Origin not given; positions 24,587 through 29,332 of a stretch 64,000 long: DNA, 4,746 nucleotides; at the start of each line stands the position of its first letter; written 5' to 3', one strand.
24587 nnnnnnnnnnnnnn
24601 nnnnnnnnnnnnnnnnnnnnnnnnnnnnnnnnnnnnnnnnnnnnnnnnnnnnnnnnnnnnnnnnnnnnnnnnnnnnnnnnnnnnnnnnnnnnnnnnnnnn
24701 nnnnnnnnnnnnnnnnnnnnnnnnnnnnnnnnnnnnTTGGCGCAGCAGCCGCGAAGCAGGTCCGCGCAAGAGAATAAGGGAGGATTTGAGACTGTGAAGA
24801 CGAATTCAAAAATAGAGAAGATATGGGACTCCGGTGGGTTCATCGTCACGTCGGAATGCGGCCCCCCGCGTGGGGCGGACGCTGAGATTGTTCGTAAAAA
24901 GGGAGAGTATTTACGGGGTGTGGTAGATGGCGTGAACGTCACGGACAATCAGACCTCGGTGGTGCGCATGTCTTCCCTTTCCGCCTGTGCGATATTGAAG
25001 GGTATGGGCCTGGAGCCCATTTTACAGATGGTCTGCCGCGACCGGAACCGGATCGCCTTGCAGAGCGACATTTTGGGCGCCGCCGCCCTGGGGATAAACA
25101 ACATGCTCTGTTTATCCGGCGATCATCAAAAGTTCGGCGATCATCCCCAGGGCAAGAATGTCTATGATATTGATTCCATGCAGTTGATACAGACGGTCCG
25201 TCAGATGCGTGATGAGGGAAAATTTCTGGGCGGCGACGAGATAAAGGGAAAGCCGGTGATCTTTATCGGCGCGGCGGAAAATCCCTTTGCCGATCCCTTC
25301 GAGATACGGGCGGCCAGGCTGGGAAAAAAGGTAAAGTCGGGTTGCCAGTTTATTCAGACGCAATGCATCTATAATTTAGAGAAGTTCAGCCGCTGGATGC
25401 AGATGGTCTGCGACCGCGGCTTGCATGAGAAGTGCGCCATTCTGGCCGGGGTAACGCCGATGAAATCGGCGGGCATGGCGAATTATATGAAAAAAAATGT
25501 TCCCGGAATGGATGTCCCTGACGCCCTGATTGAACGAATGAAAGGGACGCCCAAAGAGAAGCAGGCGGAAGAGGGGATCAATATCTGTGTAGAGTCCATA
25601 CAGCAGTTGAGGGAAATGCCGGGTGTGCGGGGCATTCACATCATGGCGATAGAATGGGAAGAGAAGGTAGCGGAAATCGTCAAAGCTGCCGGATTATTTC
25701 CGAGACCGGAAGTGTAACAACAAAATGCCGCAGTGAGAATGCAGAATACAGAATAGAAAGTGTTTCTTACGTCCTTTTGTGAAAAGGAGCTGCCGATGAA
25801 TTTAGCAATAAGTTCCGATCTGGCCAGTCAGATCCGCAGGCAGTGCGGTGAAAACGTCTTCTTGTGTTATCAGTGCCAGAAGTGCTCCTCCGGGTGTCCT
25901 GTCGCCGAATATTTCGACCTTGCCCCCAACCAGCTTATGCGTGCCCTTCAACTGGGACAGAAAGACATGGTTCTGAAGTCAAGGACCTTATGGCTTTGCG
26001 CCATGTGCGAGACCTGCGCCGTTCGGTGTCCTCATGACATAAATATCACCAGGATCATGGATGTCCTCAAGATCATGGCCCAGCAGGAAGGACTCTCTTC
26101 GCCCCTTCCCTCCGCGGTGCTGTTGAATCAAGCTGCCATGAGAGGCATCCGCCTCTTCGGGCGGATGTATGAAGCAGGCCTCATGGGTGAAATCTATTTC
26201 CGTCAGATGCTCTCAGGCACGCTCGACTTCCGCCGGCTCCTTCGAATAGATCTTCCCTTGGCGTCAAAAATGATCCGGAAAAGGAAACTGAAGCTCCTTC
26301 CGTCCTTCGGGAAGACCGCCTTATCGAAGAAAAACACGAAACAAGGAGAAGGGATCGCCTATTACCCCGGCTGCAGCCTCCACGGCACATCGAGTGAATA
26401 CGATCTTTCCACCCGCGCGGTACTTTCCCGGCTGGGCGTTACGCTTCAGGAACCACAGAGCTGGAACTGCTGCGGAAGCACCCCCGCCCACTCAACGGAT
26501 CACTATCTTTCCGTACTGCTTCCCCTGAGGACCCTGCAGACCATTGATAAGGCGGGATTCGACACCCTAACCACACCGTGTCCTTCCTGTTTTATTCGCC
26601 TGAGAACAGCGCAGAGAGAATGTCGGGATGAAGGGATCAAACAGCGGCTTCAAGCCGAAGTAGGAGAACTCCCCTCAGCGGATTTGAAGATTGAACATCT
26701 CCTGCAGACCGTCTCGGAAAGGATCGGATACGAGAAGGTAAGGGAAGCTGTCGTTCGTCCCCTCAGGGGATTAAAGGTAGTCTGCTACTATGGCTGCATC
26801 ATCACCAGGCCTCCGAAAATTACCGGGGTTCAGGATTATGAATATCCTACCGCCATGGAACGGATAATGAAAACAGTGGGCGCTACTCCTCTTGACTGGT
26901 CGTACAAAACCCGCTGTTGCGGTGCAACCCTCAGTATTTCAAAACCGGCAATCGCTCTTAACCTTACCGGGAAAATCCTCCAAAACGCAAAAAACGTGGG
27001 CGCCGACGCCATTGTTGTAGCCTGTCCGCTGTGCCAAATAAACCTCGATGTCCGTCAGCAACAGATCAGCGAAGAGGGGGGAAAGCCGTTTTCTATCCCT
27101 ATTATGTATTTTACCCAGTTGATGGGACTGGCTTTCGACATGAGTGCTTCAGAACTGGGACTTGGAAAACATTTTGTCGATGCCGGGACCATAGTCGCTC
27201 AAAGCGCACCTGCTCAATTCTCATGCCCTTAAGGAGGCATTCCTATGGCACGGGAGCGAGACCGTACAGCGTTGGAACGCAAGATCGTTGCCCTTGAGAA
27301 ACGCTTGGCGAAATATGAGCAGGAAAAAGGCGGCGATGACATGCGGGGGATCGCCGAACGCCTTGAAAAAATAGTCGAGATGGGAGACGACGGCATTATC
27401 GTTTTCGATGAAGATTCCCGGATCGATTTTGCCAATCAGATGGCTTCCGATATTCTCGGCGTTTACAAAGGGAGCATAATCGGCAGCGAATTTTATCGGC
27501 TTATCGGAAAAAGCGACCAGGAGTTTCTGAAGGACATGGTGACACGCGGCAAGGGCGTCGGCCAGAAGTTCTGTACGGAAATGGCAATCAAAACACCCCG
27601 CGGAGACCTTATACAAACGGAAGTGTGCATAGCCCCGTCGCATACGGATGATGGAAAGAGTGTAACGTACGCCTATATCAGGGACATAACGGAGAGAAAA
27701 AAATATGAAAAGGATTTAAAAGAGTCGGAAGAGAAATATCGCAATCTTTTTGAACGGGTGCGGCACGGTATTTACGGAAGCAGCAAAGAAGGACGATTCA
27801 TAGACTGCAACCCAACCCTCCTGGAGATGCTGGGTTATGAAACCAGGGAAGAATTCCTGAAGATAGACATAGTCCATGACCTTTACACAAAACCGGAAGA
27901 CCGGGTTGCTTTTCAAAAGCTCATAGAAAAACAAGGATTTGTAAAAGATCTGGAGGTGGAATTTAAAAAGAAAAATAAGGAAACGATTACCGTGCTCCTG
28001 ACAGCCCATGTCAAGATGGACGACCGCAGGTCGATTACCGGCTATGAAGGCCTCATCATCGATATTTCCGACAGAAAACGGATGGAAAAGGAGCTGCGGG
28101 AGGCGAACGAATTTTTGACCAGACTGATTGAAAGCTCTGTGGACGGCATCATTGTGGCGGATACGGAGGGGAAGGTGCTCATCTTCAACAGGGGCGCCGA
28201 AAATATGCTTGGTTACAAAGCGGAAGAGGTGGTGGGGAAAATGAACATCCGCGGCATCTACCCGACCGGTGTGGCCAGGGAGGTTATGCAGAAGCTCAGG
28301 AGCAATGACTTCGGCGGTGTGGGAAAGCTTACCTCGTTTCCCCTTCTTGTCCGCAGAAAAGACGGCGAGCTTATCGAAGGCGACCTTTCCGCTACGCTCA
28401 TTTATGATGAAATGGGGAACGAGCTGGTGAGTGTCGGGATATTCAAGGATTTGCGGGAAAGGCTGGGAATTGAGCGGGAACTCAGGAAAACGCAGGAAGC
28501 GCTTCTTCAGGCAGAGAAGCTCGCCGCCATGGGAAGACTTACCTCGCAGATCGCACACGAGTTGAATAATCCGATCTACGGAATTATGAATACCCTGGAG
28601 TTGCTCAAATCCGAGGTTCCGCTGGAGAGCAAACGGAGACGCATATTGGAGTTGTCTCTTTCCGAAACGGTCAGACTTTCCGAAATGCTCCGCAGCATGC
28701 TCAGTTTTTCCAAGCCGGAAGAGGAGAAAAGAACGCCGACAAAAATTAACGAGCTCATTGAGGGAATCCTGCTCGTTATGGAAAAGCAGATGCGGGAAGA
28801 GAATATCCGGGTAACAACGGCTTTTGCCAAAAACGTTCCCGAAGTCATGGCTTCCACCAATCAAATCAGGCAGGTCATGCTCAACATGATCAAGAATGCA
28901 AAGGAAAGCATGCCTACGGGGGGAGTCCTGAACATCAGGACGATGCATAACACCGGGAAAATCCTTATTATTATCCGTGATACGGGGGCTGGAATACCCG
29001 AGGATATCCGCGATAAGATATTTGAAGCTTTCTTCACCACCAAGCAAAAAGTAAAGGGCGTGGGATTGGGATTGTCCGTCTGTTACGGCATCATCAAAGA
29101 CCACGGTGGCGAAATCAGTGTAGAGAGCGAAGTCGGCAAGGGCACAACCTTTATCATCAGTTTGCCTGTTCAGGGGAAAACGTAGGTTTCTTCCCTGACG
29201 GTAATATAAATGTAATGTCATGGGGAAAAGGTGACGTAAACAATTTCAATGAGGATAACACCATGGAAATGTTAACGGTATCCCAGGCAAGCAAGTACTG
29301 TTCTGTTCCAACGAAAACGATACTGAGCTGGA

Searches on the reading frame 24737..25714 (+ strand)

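Call 7: search_protein_families(library=pfam, proteins=[window:24737-25714:+], max_evalue=0.01)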
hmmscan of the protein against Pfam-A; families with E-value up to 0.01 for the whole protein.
window:24737-25714:+ (326 aa): 1 family
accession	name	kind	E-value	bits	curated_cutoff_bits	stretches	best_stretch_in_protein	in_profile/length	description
PF02219.23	MTHFR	-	7.9e-40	137.4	24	1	25-319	1-287/287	Methylenetetrahydrofolate reductase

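Call 61: search_protein_families(library=pfam, proteins=[L097:8402-8932:+], max_evalue=0.01)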
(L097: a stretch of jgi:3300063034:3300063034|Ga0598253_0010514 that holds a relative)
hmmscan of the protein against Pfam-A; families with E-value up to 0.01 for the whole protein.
L097:8402-8932:+ (177 aa): 2 families
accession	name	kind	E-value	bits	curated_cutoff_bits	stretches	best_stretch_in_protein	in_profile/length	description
PF10543.14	ORF6N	-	1.9e-34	118.2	27.8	2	14-82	1-69/86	ORF6N domain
PF09669.15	Phage_pRha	-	4.7e-05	24.3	29.9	1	92-150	41-91/91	Phage regulatory protein Rha (Phage_pRha)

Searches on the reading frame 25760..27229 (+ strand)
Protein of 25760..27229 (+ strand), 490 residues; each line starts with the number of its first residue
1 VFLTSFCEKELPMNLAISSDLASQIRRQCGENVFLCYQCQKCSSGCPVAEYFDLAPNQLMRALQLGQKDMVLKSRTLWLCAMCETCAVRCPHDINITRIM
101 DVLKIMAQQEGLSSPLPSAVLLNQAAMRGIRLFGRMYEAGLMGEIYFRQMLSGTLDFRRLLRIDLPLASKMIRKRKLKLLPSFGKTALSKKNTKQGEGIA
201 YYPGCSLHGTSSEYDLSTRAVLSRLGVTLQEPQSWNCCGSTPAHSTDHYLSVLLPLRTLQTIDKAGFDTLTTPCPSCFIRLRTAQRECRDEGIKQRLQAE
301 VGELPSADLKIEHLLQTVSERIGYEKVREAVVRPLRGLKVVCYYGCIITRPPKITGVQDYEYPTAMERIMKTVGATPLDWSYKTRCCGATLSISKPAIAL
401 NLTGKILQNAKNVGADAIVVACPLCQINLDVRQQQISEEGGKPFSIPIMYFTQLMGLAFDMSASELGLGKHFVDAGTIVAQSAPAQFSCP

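Call 7: search_protein_families(library=pfam, proteins=[window:25760-27229:+], max_evalue=0.01)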
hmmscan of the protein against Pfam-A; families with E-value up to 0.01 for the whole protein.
window:25760-27229:+ (490 aa): 5 families
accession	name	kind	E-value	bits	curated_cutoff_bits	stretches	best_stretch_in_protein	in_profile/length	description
PF02754.22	CCG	-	3.3e-23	82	20.6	2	199-281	1-84/85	Cysteine-rich domain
PF13534.11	Fer4_17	-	1.6e-10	41.8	22.2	1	36-95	2-61/61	4Fe-4S dicluster domain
PF13183.11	Fer4_8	-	3.9e-09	37.3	27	1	36-94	5-68/68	4Fe-4S dicluster domain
PF13187.11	Fer4_9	-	1.3e-05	25.6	27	1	36-93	2-50/52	4Fe-4S dicluster domain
PF12838.12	Fer4_7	-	0.00022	22.1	27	1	36-94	2-52/52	4Fe-4S dicluster domain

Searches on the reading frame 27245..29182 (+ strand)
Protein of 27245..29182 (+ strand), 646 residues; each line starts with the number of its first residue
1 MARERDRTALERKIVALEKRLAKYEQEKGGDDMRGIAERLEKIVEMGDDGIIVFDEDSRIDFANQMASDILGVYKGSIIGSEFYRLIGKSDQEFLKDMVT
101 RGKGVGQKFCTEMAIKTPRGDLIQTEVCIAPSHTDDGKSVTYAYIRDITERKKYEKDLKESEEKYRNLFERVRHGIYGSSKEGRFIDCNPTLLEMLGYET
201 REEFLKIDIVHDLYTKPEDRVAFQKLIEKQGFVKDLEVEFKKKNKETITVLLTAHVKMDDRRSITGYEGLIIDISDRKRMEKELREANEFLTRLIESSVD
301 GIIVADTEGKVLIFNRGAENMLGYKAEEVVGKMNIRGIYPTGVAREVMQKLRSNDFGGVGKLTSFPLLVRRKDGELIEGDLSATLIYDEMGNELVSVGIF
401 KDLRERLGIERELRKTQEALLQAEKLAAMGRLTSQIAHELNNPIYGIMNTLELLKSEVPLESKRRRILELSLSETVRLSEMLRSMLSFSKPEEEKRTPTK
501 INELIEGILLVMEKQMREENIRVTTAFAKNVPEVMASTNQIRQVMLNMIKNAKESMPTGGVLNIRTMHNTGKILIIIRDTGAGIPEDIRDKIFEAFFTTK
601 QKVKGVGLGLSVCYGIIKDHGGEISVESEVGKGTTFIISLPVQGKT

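Call 61: search_protein_families(library=pfam, proteins=[L097:8402-8932:+], max_evalue=0.01)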
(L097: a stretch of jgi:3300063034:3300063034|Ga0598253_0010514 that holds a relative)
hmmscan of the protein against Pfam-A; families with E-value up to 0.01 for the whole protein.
L097:8402-8932:+ (177 aa): 2 families
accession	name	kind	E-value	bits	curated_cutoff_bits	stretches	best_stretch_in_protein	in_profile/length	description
PF10543.14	ORF6N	-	1.9e-34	118.2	27.8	2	14-82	1-69/86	ORF6N domain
PF09669.15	Phage_pRha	-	4.7e-05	24.3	29.9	1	92-150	41-91/91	Phage regulatory protein Rha (Phage_pRha)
